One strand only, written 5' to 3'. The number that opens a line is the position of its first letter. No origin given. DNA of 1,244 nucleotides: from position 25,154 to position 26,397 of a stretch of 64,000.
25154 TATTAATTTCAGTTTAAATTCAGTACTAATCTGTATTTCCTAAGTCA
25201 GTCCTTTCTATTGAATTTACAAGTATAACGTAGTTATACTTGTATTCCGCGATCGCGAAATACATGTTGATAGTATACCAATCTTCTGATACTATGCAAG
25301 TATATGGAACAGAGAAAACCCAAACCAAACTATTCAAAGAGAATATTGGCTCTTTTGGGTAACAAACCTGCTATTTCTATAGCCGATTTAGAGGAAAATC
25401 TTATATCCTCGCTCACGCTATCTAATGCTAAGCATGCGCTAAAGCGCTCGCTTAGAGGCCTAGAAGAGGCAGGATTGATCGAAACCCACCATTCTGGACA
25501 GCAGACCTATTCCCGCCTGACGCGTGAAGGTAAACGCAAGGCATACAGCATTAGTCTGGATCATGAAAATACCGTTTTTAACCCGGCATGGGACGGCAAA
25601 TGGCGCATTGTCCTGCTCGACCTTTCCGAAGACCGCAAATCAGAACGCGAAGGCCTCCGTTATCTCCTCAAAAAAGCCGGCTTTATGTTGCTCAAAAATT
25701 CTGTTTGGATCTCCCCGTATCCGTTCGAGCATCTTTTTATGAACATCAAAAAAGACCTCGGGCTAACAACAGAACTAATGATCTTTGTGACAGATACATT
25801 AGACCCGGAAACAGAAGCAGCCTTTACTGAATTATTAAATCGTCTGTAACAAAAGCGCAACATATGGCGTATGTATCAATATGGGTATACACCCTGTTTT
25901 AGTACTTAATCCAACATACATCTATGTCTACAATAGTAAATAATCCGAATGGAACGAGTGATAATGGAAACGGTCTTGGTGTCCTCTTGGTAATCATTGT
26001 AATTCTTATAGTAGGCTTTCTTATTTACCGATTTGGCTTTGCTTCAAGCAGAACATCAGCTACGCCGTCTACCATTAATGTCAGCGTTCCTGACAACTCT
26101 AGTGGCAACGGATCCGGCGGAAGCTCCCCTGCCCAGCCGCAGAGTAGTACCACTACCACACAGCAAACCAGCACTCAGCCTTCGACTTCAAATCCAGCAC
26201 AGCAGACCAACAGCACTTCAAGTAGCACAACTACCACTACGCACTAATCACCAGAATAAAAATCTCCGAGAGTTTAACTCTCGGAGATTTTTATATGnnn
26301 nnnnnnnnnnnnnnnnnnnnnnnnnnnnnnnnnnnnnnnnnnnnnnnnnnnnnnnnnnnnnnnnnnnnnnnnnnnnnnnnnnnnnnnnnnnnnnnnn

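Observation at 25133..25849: dnaK has a dedicated promoter region with two palindromic operators, shared with a divergent compact PaaX-like regulator; no CIRCE or HAIR element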

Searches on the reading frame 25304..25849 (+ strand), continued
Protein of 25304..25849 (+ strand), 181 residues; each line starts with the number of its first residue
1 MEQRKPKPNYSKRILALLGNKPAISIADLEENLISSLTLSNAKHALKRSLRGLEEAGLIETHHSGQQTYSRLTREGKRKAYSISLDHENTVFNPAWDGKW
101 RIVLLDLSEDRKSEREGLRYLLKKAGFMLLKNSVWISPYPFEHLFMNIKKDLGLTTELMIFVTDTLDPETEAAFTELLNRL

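Call 39: fold_search(model_id=the predicted structure, library=pdb)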
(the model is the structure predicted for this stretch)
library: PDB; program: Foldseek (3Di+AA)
matches with E <= 10: 1228; with E <= 0.001: 1
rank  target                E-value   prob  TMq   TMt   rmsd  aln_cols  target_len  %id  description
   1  8a39_AP1              1.5e-05  1.00  0.44  0.32   7.0       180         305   19  Crystal Structure of PaaX from Escherichia coli W (released 2023-07-05)
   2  3l09_A                4.5e-03  1.00  0.40  0.31   8.2       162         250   14  Crystal structure of Putative transcriptional regulator (JANN_22DEC04_CONTIG27_REVISED_GENE3569) from Jannaschia sp. C (released 2010-01-12)
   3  3l09_B                5.7e-03  1.00  0.39  0.30   8.5       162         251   13  Crystal structure of Putative transcriptional regulator (JANN_22DEC04_CONTIG27_REVISED_GENE3569) from Jannaschia sp. C (released 2010-01-12)
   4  3l09_D                6.8e-03  1.00  0.39  0.29   8.3       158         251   13  Crystal structure of Putative transcriptional regulator (JANN_22DEC04_CONTIG27_REVISED_GENE3569) from Jannaschia sp. C (released 2010-01-12)
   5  3kfw                  8.7e-03  0.95  0.33  0.28   8.2       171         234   20  Uncharacterized protein Rv0674 from Mycobacterium tuberculosis (released 2009-12-01)
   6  1tbx_B                9.3e-03  1.00  0.40  0.75   2.6        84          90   21  Crystal structure of SSV1 F-93 (released 2004-07-13)
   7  4ooi_C                1.1e-02  1.00  0.34  0.62   2.9        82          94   27  Reduced HlyU from Vibrio cholerae N16961 (released 2014-12-31)
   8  2qww_B                1.1e-02  1.00  0.32  0.40  12.7       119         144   19  Crystal structure of multiple antibiotic-resistance repressor (MarR) (YP_013417.1) from Listeria monocytogenes 4b F236 (released 2007-08-21)
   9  3l09_C                1.1e-02  0.99  0.39  0.30   8.6       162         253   13  Crystal structure of Putative transcriptional regulator (JANN_22DEC04_CONTIG27_REVISED_GENE3569) from Jannaschia sp. C (released 2010-01-12)
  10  3e6m_G                1.2e-02  1.00  0.39  0.46  12.2       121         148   21  The crystal structure of a MarR family transcriptional regulator from Silicibacter pomeroyi DSS. (released 2008-09-02)
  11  8q90_A                1.2e-02  0.82  0.26  0.31  12.4       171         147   18  Halophilic Lrp transcription factor (released 2024-01-31)
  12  4rs8_B                1.3e-02  1.00  0.35  0.73   2.5        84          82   18  Apo structure of novel pNOB8 plasmid centromere binding protein (released 2015-09-16)
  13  2co5_B                1.3e-02  1.00  0.40  0.71   5.9        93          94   15  F93 FROM STIV, a winged-helix DNA-binding protein (released 2006-05-31)
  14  6pcp_B                1.3e-02  1.00  0.34  0.44  11.3       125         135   16  Mechanism for regulation of DNA binding of Bordetella bronchiseptica BpsR by 6-hydroxynicotinic acid (released 2019-11-06)
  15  1s3j_A                1.3e-02  1.00  0.34  0.42  11.0       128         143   16  X-ray crystal structure of YusO protein from Bacillus subtilis (released 2004-04-13)
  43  7ne9_AAA              3.7e-02  0.99  0.28  0.39   4.4        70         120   21  A single sensor controls large variations in zinc quotas in a marine cyanobacterium (released 2022-03-02)
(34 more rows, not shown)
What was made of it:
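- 25304..25849 (+): Regulator, 181 aa: N-terminal winged helix plus PaaX central Cas2-like dimerisation domain; no PaaX C-terminal domain. Foldseek top hit is PaaX 8a39, E 1.5e-5 over 180 columns (call 39).
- On PaaX family (TIGR02277 / Pfam PaaX N, PaaX_M, PaaX_C): The Foldseek alignment to PaaX 8a39 spans 180 columns (call 39). The 8a39 chain has 305 residues (call 39).
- The best PDB match over both domains is the repressor PaaX, 8a39 (call 39).
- Tried and rejected: The relation to PaaX needed the fold search (call 39).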

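Call 45: find_encoding_contigs(protein=P0003, flank=3000, max_places=3)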
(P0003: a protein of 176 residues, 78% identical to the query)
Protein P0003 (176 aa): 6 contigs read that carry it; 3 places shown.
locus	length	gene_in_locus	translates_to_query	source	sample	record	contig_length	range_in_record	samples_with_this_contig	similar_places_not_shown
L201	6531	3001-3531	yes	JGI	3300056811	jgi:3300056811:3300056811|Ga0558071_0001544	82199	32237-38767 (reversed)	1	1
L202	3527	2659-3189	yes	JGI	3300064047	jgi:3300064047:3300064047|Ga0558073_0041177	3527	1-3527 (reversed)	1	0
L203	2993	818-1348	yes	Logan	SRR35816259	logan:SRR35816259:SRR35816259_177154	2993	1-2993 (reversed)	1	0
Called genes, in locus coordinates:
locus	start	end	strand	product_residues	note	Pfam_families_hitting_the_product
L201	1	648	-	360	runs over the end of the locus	PF00226:DnaJ, PF01556:DnaJ_C, PF00684:DnaJ_CXXCXGXG, PF15777:Anti-TRAP (faint)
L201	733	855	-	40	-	-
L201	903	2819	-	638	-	PF00012:HSP70, PF06723:MreB_Mbl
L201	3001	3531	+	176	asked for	PF20803:PaaX_M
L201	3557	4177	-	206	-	PF01025:GrpE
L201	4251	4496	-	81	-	-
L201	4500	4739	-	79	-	-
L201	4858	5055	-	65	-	-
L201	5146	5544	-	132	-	PF00380:Ribosomal_S9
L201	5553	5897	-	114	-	PF00572:Ribosomal_L13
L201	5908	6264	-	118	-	PF01196:Ribosomal_L17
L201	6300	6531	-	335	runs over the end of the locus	PF01193:RNA_pol_L, PF01000:RNA_pol_A_bac, PF03118:RNA_pol_A_CTD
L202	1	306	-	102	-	?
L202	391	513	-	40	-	-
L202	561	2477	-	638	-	PF00012:HSP70, PF06723:MreB_Mbl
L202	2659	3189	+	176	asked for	PF20803:PaaX_M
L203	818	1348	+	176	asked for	PF20803:PaaX_M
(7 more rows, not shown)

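Call 46: find_encoding_contigs(protein=P0004, flank=3000, max_places=3)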
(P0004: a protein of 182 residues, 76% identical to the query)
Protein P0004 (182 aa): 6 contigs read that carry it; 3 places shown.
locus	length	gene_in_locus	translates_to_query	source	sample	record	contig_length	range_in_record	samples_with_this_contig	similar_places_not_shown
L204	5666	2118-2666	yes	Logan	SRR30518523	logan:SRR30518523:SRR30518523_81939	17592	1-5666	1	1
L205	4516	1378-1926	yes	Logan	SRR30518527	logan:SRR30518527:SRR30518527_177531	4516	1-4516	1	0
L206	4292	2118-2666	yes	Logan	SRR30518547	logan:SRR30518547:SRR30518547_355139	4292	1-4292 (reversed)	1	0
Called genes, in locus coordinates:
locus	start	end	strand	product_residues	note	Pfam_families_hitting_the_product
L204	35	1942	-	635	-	PF00012:HSP70, PF06723:MreB_Mbl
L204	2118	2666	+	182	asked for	PF20803:PaaX_M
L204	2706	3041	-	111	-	-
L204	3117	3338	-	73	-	PF11731:Cdd1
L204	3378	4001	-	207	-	PF01025:GrpE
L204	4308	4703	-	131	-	PF00380:Ribosomal_S9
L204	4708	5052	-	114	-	PF00572:Ribosomal_L13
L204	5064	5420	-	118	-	PF01196:Ribosomal_L17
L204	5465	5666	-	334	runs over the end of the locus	PF01193:RNA_pol_L, PF01000:RNA_pol_A_bac, PF03118:RNA_pol_A_CTD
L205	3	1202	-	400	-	?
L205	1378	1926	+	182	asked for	PF20803:PaaX_M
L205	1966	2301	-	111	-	-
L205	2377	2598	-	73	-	PF11731:Cdd1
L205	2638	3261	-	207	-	PF01025:GrpE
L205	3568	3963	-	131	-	PF00380:Ribosomal_S9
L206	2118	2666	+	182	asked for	PF20803:PaaX_M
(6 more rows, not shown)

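Call 47: find_encoding_contigs(protein=P0002, flank=3000, max_places=2)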
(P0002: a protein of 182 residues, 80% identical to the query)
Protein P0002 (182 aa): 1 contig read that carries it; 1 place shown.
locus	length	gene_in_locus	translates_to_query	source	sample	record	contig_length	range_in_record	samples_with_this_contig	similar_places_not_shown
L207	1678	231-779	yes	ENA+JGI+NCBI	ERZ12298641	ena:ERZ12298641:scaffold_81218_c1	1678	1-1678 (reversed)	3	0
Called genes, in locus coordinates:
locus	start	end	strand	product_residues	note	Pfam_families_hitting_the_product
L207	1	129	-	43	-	?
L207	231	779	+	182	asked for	PF20803:PaaX_M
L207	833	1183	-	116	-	-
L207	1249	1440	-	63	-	-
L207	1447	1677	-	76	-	?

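Call 65: search_protein_representatives(alignment_id=A1)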
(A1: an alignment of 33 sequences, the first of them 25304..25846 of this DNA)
Query: 33 sequences, 177 profile positions. Proteins with E-value up to 0.001 (for the whole library): 3858; up to 1e-10: 1215; up to 1e-30: 20. The best 150 are listed.
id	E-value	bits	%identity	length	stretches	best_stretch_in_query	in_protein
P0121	1.1e-68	246.4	-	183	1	4-177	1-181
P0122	1.2e-66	239.8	-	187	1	3-175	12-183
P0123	1.8e-50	187.1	-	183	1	4-176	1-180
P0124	4.1e-49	182.6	-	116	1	68-177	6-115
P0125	2.1e-47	177.1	-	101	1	80-175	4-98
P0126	4.8e-47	175.9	-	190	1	10-175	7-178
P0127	1.6e-46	174.2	-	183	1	5-174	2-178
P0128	2.0e-46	173.9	-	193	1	5-172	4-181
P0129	3.8e-46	173.0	-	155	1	57-177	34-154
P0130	7.2e-44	165.6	-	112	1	5-115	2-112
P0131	4.8e-43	162.9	-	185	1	5-175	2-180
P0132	3.0e-42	160.3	-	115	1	79-166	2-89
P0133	6.2e-41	156.0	-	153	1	4-112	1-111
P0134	4.7e-38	146.6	-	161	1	6-109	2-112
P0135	3.3e-36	140.6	-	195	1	4-175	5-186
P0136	4.4e-34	133.7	-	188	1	3-175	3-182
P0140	1.9e-31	125.1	-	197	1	5-175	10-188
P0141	4.1e-30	120.8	-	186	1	9-175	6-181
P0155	3.9e-23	98.0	-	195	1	4-167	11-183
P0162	5.7e-21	91.0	-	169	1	5-165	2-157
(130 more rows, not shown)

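Call 66: list_cluster_members(proteins=[P0123, P0126, P0128, P0131, P0135, P0136, P0140, P0141, P0155, P0162])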
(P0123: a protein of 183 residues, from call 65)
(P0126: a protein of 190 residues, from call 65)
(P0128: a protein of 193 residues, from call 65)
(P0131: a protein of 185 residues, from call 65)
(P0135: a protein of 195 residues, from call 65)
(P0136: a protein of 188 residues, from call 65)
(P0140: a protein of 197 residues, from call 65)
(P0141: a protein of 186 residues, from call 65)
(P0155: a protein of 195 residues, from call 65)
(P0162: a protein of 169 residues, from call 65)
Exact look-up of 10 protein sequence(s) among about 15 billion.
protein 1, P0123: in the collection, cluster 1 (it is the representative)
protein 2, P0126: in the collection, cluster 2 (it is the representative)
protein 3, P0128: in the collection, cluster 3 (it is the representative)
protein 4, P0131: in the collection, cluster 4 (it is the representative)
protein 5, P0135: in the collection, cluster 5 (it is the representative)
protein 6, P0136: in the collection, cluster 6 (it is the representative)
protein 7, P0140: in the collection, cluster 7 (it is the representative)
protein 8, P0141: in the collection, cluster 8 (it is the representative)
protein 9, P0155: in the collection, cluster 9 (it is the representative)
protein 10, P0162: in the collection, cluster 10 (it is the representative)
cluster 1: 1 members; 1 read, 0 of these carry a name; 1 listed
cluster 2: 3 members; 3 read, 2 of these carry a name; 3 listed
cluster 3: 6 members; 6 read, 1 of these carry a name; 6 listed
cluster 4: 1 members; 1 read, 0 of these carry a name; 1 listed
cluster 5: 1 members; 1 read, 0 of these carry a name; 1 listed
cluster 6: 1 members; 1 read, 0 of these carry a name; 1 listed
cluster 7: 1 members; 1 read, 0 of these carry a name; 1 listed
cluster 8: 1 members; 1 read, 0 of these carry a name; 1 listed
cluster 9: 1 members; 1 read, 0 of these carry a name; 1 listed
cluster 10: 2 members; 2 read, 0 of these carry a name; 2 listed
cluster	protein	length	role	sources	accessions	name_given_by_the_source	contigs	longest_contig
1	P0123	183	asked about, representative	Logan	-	-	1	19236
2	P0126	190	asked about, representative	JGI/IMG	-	DNA-binding transcriptional regulator PaaX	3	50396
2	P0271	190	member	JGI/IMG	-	DNA-binding transcriptional regulator PaaX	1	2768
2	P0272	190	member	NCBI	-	-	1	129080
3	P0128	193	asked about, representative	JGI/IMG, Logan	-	hypothetical protein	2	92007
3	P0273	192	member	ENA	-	-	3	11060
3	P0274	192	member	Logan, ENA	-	-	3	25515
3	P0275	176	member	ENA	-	-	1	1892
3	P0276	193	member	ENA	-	-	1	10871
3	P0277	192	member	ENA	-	-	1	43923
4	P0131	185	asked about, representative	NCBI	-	-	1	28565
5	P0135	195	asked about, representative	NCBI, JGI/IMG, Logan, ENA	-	-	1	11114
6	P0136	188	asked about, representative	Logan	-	-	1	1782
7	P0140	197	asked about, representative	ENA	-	-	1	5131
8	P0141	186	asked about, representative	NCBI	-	-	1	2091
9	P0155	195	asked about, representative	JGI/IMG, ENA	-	-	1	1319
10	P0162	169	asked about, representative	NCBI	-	-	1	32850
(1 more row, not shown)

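Call 67: find_encoding_contigs(protein=P0128, flank=4000, max_places=2)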
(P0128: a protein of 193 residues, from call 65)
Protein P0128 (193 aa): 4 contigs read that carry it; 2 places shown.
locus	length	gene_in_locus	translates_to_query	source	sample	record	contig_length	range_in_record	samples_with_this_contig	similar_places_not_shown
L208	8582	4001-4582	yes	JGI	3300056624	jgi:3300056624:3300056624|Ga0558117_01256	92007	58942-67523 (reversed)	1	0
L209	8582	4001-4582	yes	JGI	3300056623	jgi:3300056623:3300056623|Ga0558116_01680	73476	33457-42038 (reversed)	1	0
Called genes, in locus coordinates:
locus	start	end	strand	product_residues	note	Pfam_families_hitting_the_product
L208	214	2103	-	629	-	PF00012:HSP70, PF06723:MreB_Mbl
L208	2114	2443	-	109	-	-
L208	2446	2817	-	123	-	-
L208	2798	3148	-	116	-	PF01025:GrpE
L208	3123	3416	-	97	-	-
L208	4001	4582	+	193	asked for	PF20803:PaaX_M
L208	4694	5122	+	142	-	-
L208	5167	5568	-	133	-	PF00380:Ribosomal_S9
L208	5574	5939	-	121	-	PF00572:Ribosomal_L13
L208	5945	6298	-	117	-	PF01196:Ribosomal_L17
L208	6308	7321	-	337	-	PF01193:RNA_pol_L, PF13656:RNA_pol_L_2 (faint), PF01000:RNA_pol_A_bac, PF03118:RNA_pol_A_CTD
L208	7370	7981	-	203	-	PF00163:Ribosomal_S4, PF01479:S4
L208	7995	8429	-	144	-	PF00411:Ribosomal_S11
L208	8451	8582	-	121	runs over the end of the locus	PF00416:Ribosomal_S13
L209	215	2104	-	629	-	PF00012:HSP70, PF06723:MreB_Mbl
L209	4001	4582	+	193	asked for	PF20803:PaaX_M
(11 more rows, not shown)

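Call 68: find_encoding_contigs(protein=P0135, flank=4000, max_places=2)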
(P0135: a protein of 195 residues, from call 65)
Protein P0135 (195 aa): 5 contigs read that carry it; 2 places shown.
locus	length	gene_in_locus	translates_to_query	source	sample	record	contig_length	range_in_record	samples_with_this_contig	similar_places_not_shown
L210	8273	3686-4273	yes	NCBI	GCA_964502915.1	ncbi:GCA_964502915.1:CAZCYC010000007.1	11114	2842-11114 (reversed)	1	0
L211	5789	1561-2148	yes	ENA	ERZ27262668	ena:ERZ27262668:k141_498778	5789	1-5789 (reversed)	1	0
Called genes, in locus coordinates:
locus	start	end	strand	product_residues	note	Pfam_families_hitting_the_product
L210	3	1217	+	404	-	?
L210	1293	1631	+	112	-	-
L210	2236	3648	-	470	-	PF00587:tRNA-synt_2b, PF03129:HGTP_anticodon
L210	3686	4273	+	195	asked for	PF20803:PaaX_M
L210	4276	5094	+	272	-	PF00398:RrnaAD, PF13649:Methyltransf_25 (weak)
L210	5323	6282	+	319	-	-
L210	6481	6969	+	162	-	PF00466:Ribosomal_L10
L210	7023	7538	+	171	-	PF16320:Ribosomal_L12_N, PF00542:Ribosomal_L12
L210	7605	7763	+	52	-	-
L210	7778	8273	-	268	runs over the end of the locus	-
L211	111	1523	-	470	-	PF00587:tRNA-synt_2b, PF03129:HGTP_anticodon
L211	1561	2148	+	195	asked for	PF20803:PaaX_M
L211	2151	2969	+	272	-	PF00398:RrnaAD, PF13649:Methyltransf_25 (weak)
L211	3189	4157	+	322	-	-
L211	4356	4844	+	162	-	PF00466:Ribosomal_L10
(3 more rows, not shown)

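Call 70: find_encoding_contigs(protein=P0131, flank=4000, max_places=1)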
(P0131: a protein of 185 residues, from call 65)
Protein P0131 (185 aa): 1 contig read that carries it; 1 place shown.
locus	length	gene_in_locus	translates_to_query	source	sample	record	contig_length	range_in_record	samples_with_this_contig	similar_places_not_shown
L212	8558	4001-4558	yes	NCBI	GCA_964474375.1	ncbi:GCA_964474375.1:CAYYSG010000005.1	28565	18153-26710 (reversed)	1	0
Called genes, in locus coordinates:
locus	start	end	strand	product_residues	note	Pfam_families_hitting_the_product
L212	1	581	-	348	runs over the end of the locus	PF00413:Peptidase_M10 (weak)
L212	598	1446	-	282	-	PF00226:DnaJ, PF01556:DnaJ_C, PF00684:DnaJ_CXXCXGXG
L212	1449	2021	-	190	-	PF00588:SpoU_methylase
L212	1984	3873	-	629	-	PF00012:HSP70, PF06723:MreB_Mbl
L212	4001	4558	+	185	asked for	PF20803:PaaX_M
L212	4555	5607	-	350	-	-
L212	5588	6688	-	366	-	-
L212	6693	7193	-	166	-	PF07973:tRNA_SAD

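Call 71: find_encoding_contigs(protein=P0140, flank=4000, max_places=1)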
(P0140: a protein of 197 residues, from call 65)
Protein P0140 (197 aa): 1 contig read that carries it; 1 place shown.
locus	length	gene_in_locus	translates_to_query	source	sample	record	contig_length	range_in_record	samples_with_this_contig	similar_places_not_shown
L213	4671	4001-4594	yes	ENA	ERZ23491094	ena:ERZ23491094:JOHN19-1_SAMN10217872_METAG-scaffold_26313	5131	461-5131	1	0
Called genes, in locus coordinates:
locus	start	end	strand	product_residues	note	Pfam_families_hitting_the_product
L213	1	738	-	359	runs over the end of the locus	PF00226:DnaJ, PF01556:DnaJ_C, PF00684:DnaJ_CXXCXGXG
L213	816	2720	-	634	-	PF00012:HSP70, PF06723:MreB_Mbl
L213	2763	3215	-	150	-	PF01161:PBP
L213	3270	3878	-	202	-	PF01025:GrpE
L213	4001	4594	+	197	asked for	PF20803:PaaX_M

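Call 72: find_encoding_contigs(protein=P0126, flank=4000, max_places=1)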
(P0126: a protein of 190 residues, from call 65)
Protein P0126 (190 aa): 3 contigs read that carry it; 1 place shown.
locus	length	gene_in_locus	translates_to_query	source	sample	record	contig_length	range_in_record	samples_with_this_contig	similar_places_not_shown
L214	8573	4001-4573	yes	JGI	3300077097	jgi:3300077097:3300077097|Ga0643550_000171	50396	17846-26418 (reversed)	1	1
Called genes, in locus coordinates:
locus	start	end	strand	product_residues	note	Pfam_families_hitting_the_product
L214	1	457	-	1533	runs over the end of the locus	PF13086:AAA_11 (weak), PF13245:AAA_19 (faint), PF13087:AAA_12, PF04480:DUF559, PF18741:MTES_1575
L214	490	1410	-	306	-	PF00226:DnaJ, PF01556:DnaJ_C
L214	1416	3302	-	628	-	PF00012:HSP70, PF06723:MreB_Mbl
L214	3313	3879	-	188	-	PF01025:GrpE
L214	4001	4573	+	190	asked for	PF20803:PaaX_M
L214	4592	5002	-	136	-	PF00380:Ribosomal_S9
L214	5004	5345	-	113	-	PF00572:Ribosomal_L13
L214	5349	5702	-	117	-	PF01196:Ribosomal_L17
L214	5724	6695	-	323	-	PF01193:RNA_pol_L, PF01000:RNA_pol_A_bac, PF03118:RNA_pol_A_CTD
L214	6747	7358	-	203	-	PF00163:Ribosomal_S4, PF01479:S4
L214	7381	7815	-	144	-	PF00411:Ribosomal_S11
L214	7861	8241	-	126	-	PF00416:Ribosomal_S13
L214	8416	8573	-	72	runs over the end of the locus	PF01176:eIF-1a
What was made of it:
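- Closest known: HrcA / CIRCE. Same: In divergent relatives the regulator here faces a grpE-dnaK-dnaJ operon (calls 71, 72).
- L213 and L214 have grpE-dnaK-dnaJ (calls 67, 70-72). The pairing survives rearrangements that bring grpE into the operon or remove the ribosomal neighbours (calls 67, 70-72).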

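Call 74: list_cluster_members(proteins=[P0001, P0011, P0013, P0131, P0126])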
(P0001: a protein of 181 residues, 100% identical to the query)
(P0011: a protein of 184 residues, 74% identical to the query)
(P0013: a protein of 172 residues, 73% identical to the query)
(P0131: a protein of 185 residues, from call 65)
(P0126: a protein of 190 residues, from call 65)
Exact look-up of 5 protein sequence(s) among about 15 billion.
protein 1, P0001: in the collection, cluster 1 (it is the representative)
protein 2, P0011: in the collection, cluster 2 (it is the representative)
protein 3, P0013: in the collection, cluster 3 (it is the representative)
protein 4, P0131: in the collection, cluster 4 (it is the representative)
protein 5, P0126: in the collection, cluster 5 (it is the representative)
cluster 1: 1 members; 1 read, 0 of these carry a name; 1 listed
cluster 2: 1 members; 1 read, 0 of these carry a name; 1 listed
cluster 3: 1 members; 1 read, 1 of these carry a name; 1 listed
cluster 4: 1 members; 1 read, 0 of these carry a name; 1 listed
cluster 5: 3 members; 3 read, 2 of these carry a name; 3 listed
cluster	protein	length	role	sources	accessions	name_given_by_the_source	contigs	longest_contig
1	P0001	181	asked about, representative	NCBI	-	-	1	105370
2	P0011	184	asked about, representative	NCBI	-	-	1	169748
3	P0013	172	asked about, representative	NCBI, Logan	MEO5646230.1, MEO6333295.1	MAG: hypothetical protein ABIO57_04000 [Candidatus Paceibacterota bacterium]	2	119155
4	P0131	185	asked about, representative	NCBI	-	-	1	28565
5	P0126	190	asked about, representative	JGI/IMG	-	DNA-binding transcriptional regulator PaaX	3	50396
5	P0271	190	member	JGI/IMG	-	DNA-binding transcriptional regulator PaaX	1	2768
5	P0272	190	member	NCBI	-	-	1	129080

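Call 75: find_encoding_contigs(protein=P0001, flank=500, max_places=1)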
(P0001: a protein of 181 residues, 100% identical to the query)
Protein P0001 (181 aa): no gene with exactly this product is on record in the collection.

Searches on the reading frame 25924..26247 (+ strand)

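Call 6: search_protein_families(library=pfam, proteins=[window:25924-26247:+], max_evalue=0.01)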
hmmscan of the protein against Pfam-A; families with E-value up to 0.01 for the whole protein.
window:25924-26247:+ (107 aa): 1 family
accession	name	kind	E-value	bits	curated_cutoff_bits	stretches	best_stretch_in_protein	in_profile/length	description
PF06682.17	SARAF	-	0.00014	22.2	30.8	1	11-96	153-244/333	SOCE-associated regulatory factor of calcium homoeostasis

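Call 7: search_protein_families(library=ncbifam, proteins=[window:25924-26247:+], max_evalue=0.01)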
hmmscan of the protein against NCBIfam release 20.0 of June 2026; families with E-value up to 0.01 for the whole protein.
window:25924-26247:+ (107 aa): 1 family
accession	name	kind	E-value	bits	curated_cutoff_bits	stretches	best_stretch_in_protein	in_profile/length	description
NF042931.1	SAG1386_EF1546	equivalog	4.2e-06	26.9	80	1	20-103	36-112/158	SAG1386/EF1546 family surface-associated protein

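Call 52: search_protein_families(library=pfam, proteins=[window:25924-26247:+], max_evalue=0.01)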
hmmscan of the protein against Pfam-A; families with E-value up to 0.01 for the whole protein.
window:25924-26247:+ (107 aa): 1 family
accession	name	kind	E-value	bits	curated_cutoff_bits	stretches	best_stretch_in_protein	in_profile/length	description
PF06682.17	SARAF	-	0.00014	22.2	30.8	1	11-96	153-244/333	SOCE-associated regulatory factor of calcium homoeostasis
